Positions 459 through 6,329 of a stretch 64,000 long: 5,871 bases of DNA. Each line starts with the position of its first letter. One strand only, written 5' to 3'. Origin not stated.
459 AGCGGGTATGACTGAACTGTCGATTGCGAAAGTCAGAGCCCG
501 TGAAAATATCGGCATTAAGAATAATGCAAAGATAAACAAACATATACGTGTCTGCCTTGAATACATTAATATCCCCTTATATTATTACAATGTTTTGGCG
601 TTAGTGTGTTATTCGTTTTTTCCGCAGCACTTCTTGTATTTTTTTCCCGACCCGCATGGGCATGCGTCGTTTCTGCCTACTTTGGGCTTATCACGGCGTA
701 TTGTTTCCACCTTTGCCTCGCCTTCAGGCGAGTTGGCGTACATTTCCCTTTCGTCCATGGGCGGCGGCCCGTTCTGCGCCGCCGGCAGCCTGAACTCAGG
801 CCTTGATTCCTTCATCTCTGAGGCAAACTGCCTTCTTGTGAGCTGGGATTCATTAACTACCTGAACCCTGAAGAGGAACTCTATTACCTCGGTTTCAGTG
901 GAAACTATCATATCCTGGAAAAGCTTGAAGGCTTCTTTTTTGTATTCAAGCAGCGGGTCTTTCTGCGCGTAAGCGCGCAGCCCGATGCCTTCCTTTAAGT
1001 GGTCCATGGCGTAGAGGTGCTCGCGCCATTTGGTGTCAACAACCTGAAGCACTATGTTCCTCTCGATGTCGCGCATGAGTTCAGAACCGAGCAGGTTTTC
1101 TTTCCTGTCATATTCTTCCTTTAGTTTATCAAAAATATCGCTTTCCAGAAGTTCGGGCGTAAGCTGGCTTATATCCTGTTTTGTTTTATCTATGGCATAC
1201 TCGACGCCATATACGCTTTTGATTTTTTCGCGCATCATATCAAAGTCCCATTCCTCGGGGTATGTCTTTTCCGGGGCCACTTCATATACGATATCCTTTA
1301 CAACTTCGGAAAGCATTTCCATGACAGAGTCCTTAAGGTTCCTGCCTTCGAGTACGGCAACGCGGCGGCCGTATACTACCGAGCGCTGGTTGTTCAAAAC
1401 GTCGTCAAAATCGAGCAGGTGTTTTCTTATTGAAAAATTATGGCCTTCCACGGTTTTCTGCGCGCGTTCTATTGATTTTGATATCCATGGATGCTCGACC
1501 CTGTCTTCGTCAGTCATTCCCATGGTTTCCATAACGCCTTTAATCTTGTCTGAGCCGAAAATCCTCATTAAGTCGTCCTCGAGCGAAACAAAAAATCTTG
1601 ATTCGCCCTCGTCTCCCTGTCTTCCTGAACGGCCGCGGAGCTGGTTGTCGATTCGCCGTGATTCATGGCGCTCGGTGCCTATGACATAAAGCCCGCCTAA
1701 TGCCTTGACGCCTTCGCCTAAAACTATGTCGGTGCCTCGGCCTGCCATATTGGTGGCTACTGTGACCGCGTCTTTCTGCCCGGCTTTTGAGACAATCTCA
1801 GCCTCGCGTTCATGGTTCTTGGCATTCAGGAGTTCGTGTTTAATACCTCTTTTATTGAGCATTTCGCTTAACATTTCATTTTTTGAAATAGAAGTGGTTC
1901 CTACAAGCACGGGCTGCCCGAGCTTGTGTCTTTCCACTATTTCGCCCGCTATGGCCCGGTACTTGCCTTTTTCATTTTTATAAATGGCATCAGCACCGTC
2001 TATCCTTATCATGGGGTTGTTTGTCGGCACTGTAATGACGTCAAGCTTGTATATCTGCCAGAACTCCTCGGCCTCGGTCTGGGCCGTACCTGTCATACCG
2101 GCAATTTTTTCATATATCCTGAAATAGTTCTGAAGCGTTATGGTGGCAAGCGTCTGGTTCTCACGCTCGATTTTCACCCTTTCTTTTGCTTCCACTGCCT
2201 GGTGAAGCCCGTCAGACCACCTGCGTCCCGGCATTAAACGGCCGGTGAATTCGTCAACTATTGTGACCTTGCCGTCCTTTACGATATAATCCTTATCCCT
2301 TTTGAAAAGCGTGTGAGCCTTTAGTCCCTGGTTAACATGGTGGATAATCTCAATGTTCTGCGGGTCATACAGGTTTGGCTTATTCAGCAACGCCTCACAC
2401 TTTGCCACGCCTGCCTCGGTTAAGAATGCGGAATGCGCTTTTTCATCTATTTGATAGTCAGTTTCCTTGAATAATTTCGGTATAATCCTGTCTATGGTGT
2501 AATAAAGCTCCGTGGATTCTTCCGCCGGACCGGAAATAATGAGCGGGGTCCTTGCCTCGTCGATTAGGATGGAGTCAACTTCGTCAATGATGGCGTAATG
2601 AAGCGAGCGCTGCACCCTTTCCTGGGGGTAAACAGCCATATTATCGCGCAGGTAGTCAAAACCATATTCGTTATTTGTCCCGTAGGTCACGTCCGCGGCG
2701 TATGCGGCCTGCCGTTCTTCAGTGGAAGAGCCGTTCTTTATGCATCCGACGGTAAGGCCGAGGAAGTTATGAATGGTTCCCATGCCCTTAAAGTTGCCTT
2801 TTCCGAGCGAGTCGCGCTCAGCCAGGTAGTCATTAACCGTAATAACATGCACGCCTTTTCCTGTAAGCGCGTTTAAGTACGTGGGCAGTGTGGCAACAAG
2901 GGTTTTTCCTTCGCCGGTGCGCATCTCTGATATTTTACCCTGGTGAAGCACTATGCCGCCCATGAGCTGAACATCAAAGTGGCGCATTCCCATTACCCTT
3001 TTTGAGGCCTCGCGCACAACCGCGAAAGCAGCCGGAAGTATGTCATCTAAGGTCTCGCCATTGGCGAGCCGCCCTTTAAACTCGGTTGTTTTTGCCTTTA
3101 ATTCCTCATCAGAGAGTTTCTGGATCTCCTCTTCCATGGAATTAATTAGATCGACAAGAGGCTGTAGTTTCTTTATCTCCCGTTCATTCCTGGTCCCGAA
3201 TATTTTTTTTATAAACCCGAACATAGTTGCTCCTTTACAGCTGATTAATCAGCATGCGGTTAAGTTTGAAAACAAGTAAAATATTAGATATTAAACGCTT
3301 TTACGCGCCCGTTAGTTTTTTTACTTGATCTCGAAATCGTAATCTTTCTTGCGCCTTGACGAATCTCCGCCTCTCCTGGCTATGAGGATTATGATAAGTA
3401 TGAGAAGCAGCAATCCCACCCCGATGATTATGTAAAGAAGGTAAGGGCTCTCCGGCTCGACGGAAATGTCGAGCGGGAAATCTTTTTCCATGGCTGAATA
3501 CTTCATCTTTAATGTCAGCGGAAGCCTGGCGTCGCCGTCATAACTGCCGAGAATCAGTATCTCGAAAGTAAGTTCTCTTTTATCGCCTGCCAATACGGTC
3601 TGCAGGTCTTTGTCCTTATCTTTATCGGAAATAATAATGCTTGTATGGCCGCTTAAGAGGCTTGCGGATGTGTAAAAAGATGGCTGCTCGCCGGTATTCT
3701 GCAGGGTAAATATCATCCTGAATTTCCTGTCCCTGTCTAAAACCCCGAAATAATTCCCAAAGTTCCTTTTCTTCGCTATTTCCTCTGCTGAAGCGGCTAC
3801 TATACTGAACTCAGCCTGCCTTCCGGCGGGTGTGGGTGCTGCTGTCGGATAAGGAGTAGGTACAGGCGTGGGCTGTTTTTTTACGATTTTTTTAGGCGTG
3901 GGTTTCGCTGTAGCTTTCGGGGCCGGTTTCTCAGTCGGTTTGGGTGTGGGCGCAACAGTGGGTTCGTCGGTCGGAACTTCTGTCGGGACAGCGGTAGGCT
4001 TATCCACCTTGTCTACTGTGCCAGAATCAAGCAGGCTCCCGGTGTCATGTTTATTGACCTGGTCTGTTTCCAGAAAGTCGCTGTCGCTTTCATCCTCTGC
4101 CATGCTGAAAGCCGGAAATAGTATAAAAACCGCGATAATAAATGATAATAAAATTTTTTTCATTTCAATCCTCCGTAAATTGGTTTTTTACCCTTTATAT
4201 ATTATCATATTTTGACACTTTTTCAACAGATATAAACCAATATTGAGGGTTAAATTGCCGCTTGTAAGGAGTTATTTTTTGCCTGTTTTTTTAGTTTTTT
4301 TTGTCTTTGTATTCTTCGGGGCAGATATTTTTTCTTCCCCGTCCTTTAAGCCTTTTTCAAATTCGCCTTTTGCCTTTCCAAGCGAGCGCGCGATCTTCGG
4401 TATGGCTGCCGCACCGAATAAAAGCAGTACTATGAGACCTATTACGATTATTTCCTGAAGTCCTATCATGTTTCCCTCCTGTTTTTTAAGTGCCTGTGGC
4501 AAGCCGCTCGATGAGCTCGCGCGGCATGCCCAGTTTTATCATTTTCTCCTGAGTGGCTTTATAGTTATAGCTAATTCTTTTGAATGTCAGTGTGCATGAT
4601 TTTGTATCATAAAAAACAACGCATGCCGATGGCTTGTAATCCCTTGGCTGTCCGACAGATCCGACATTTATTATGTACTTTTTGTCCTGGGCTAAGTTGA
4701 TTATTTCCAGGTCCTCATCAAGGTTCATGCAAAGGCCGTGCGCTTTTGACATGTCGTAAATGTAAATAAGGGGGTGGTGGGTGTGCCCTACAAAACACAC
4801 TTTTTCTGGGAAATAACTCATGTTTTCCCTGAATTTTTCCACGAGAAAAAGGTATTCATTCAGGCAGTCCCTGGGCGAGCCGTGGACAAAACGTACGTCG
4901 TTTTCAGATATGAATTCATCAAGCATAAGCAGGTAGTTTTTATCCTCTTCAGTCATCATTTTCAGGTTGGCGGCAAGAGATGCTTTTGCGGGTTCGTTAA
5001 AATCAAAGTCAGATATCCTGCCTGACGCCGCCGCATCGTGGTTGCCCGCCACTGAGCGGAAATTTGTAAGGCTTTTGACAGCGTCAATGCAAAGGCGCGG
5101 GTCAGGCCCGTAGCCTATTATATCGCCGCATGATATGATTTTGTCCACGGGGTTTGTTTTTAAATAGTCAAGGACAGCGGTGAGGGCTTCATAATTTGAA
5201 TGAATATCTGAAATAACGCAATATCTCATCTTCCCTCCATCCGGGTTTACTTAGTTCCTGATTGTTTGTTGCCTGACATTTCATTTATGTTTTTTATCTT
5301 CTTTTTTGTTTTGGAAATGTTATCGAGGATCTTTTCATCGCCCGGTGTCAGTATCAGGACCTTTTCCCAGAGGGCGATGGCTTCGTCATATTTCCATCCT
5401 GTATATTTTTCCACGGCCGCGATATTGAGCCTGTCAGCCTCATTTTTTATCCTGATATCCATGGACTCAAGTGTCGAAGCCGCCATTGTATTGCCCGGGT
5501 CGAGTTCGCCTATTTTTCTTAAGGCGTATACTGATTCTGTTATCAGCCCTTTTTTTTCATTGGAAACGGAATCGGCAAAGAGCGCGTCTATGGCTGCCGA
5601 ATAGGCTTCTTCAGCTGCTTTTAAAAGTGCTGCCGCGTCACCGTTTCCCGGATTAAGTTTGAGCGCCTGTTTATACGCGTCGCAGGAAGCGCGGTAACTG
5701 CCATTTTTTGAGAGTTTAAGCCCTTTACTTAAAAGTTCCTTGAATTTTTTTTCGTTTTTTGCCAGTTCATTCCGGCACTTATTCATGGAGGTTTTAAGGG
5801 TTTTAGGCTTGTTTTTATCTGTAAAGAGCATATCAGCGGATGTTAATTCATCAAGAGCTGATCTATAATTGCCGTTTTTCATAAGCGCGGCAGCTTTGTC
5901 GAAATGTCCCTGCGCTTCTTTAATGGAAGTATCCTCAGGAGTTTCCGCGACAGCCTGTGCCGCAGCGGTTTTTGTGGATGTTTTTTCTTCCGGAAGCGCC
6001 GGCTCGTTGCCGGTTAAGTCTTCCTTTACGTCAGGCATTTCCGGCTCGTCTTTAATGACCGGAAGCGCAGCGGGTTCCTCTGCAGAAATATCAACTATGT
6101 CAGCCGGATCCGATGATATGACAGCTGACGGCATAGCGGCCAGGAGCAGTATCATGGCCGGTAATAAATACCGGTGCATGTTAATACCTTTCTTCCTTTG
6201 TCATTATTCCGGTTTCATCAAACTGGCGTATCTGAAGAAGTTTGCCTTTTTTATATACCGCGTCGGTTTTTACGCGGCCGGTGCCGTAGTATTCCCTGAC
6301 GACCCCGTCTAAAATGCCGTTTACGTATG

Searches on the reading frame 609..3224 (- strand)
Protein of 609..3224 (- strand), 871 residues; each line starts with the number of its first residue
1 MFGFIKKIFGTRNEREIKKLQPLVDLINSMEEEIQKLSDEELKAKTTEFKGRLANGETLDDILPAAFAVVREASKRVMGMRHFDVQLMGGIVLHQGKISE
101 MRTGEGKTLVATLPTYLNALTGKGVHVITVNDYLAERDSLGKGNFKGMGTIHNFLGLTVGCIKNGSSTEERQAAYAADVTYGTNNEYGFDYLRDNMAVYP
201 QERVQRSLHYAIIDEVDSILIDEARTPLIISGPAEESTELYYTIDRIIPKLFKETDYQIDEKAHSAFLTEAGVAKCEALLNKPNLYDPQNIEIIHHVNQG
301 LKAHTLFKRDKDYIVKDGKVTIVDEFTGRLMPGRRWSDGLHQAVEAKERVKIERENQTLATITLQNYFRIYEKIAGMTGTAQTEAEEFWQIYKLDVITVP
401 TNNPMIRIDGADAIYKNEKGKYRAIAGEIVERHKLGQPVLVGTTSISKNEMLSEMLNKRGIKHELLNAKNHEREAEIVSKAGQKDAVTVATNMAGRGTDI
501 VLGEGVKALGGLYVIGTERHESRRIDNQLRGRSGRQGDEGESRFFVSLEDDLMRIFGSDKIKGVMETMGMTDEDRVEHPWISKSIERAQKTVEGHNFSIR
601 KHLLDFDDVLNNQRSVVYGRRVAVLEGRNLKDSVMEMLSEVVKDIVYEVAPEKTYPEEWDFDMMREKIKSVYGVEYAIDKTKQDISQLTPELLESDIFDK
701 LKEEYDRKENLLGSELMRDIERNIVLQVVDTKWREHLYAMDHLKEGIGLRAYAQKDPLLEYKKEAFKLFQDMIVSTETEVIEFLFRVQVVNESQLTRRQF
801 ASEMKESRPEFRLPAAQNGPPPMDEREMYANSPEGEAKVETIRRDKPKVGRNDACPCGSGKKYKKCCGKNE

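Call 45: search_protein_families(library=pfam, proteins=[window:609-3224:-], max_evalue=0.00001)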
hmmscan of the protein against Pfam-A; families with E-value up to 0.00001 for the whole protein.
window:609-3224:- (871 aa): 5 families
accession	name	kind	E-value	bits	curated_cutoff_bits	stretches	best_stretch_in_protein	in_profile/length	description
PF07517.20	SecA_DEAD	-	4.2e-130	433.6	24.6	1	5-389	1-290/290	SecA DEAD-like domain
PF21090.3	P-loop_SecA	-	5.4e-79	265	27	2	404-504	1-101/205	SecA P-loop domain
PF07516.18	SecA_SW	-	1.8e-70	237.5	26.7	1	576-788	2-200/200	SecA Wing and Scaffold domain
PF01043.26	SecA_PP_bind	-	3.1e-45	153.7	23.5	1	237-345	2-110/110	SecA preprotein cross-linking domain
PF02810.21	SEC-C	-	3.4e-09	36.8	20.4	1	851-869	1-19/19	SEC-C motif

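Call 90: list_cluster_members(proteins=[window:609-3224:-, window:24398-25651:-, window:30968-32188:-, window:21815-22888:-, window:61669-63321:-])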
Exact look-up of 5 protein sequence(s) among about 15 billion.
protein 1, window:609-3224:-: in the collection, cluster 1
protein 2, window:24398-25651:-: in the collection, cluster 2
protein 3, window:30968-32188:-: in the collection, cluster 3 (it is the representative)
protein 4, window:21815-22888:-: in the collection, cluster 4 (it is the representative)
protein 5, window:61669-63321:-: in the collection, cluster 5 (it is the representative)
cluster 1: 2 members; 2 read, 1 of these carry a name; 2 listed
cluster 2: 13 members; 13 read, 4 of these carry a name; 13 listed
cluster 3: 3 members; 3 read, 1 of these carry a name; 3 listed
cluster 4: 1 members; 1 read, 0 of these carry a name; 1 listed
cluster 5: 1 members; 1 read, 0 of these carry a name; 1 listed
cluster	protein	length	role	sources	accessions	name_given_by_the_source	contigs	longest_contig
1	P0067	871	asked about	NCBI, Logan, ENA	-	-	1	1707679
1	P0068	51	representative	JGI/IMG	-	RNA polymerase-binding transcription factor DksA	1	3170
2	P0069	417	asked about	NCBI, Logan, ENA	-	-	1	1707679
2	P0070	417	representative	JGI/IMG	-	transcription termination factor Rho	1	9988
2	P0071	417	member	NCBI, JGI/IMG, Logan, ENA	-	transcription termination factor Rho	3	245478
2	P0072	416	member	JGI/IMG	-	transcription termination factor Rho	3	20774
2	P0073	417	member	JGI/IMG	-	transcription termination factor Rho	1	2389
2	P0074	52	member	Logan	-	-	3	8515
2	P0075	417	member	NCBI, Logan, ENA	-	-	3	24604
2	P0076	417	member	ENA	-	-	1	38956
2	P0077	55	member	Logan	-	-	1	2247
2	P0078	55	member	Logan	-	-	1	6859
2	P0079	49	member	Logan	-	-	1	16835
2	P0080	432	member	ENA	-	-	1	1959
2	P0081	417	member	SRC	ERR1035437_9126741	-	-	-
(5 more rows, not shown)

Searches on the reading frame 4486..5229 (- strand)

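Call 106: search_protein_families(library=pfam, proteins=[window:4486-5229:-], max_evalue=0.0001)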
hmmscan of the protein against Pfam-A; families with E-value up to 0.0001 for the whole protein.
window:4486-5229:- (247 aa): 2 families
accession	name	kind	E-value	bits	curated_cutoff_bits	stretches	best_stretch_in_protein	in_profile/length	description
PF12850.12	Metallophos_2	-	7.1e-20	72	27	1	1-207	1-149/154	Calcineurin-like phosphoesterase superfamily domain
PF00149.33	Metallophos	-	3.9e-14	54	21.5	1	1-155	1-159/191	Calcineurin-like phosphoesterase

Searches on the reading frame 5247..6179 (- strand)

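Call 106: search_protein_families(library=pfam, proteins=[window:5247-6179:-], max_evalue=0.0001)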
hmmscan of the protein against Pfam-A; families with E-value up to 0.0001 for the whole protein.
window:5247-6179:- (310 aa): 4 families
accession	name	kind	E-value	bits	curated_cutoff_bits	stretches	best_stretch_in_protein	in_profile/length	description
PF07719.23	TPR_2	-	9.2e-10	38.3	27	0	151-179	6-34/34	Tetratricopeptide repeat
PF00515.34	TPR_1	-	6.6e-06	26.2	27.8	0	149-179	4-34/34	Tetratricopeptide repeat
PF23914.1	TPR_CcmH_CycH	-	3.8e-05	24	42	0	213-282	85-155/158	Cytochrome c-type biogenesis protein H TPR domain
PF13428.12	TPR_14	-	5.5e-05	23.9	23.5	0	156-185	11-40/44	Tetratricopeptide repeat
